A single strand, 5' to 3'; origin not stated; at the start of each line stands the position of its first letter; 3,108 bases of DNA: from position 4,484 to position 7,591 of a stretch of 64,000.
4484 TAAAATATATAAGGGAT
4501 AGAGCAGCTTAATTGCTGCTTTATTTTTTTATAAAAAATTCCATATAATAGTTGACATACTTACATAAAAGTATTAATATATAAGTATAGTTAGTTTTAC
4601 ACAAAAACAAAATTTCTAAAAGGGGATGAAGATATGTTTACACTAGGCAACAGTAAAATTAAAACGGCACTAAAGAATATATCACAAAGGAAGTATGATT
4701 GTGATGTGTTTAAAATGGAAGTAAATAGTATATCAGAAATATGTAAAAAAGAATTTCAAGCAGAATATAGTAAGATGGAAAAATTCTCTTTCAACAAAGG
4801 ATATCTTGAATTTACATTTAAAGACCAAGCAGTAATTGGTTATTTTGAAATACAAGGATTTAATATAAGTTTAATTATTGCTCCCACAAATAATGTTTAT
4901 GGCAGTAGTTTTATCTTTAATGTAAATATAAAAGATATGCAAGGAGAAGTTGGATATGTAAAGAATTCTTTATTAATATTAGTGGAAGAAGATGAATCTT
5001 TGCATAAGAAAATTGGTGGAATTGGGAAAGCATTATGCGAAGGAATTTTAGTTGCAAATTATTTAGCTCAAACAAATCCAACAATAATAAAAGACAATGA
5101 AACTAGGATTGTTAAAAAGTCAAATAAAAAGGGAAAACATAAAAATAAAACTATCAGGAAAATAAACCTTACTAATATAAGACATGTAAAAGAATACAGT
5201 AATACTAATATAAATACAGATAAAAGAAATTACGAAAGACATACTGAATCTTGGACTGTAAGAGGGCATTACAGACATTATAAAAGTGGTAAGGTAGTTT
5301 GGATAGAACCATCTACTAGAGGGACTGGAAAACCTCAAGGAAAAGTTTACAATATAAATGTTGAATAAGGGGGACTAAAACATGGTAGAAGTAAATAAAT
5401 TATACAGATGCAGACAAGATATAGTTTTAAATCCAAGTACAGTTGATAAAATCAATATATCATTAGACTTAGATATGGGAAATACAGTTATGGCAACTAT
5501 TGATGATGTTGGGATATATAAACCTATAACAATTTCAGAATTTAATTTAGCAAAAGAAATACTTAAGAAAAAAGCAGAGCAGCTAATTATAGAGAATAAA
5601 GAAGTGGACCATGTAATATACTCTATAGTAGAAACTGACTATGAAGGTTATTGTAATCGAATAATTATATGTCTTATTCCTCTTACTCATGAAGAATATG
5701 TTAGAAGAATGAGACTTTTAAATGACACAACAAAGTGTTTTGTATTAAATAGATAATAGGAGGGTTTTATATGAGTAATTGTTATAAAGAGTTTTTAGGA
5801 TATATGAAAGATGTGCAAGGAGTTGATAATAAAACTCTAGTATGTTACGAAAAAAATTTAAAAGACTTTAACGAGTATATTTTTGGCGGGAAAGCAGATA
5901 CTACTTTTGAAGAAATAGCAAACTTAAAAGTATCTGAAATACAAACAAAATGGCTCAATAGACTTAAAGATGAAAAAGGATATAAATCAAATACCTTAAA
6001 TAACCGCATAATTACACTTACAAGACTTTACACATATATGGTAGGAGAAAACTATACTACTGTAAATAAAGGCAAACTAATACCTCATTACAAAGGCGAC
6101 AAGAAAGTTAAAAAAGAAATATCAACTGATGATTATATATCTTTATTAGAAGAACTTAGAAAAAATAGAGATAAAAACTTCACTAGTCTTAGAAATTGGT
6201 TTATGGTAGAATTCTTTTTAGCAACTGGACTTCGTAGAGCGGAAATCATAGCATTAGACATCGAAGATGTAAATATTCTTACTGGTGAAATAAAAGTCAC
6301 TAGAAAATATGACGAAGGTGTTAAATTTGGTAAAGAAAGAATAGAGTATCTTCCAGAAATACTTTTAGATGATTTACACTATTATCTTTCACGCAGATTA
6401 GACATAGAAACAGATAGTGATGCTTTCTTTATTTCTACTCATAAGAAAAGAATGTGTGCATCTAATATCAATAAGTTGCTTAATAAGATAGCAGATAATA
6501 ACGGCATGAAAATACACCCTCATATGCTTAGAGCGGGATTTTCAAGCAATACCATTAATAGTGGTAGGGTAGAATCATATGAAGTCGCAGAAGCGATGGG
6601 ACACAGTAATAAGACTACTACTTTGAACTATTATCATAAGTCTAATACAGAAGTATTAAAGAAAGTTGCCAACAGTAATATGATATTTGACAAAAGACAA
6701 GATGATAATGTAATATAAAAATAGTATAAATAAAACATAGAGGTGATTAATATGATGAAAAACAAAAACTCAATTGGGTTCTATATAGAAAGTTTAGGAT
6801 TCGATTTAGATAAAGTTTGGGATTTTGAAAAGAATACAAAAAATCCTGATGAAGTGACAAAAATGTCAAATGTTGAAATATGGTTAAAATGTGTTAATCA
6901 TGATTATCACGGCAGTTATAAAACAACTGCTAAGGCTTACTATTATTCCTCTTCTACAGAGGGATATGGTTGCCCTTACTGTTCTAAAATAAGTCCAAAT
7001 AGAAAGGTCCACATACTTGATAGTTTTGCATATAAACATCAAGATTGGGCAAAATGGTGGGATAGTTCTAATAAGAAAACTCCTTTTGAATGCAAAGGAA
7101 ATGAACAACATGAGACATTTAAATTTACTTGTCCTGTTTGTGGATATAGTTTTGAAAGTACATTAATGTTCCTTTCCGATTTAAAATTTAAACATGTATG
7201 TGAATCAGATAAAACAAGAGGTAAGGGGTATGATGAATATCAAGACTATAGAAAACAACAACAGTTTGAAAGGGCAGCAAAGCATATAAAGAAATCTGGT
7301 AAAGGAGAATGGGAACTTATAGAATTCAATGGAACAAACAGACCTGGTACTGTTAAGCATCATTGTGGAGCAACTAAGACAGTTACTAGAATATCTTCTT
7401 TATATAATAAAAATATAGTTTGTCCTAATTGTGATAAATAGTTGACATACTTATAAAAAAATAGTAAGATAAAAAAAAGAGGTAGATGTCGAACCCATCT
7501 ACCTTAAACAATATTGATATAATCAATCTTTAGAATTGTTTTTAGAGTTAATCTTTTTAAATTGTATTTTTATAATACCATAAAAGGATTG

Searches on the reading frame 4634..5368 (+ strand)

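Call 27: search_protein_families(library=pfam, proteins=[window:4634-5368:+], max_evalue=0.01)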
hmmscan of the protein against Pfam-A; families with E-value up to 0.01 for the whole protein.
window:4634-5368:+ (244 aa): 0 families

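Call 28: search_protein_families(library=phrogs, proteins=[window:4634-5368:+], max_evalue=0.001)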
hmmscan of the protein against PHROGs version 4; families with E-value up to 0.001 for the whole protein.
window:4634-5368:+ (244 aa): 2 families
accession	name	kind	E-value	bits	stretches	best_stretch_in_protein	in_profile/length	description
phrog_10678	-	unknown function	8.8e-21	76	1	147-240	122-213/214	-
phrog_15934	-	unknown function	3.6e-05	24.5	1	138-230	190-288/305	-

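Call 58: search_protein_families(library=ncbifam, proteins=[window:4634-5368:+], max_evalue=0.1)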
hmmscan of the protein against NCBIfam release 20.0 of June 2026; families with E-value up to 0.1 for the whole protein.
window:4634-5368:+ (244 aa): 0 families

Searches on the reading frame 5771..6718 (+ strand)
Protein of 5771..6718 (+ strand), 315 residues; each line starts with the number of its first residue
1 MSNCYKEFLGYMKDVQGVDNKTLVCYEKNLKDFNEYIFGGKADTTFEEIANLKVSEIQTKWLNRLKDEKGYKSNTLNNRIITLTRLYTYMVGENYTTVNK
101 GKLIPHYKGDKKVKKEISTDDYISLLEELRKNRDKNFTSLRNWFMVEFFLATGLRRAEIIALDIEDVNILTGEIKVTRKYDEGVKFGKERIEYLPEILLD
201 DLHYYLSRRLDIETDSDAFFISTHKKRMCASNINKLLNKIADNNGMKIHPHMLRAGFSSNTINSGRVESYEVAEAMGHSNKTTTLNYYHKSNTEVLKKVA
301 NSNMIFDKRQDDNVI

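Call 27: search_protein_families(library=pfam, proteins=[window:5771-6718:+], max_evalue=0.01)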
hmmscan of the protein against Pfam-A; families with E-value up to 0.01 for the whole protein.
window:5771-6718:+ (315 aa): 4 families
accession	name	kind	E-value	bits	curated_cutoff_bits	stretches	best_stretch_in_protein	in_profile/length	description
PF00589.27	Phage_integrase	-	2e-29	103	27.1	1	124-292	10-170/172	Phage integrase family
PF02899.23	Phage_int_SAM_1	-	2.5e-08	34.5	22.3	1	6-93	2-82/83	Phage integrase, N-terminal SAM-like domain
PF11917.13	DUF3435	-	0.00017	21.1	25.8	1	212-292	158-239/418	Protein of unknown function (DUF3435)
PF13102.12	Phage_int_SAM_5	-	0.0033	18.2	22.3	1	19-100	18-92/98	Phage integrase SAM-like domain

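Call 28: search_protein_families(library=phrogs, proteins=[window:5771-6718:+], max_evalue=0.001)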
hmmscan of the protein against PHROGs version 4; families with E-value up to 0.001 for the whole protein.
window:5771-6718:+ (315 aa): 4 families
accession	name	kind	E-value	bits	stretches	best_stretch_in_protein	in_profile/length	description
phrog_1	-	integration and excision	2.8e-39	136.9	1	4-304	169-450/611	integrase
phrog_216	-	integration and excision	2.5e-25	90.2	1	77-298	16-232/301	integrase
phrog_34557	-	integration and excision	0.00068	20.4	0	208-287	83-163/183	integrase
phrog_7269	-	integration and excision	0.00074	20.4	0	232-302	12-81/89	integrase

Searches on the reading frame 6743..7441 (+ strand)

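Call 27: search_protein_families(library=pfam, proteins=[window:6743-7441:+], max_evalue=0.01)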
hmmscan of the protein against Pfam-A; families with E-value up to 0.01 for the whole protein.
window:6743-7441:+ (232 aa): 2 families
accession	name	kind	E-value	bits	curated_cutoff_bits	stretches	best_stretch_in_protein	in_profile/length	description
PF14311.12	DUF4379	-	3.6e-07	30.7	24.5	1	25-82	4-55/56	Probable Treble clef zinc finger domain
PF05265.19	DUF723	-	0.0088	16.4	20.9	0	174-230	4-59/60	Protein of unknown function (DUF723)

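Call 28: search_protein_families(library=phrogs, proteins=[window:6743-7441:+], max_evalue=0.001)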
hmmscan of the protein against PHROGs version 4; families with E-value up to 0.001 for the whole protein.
window:6743-7441:+ (232 aa): 1 family
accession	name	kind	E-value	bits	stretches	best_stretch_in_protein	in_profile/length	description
phrog_9902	-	unknown function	2.6e-05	24.8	1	16-84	15-79/210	-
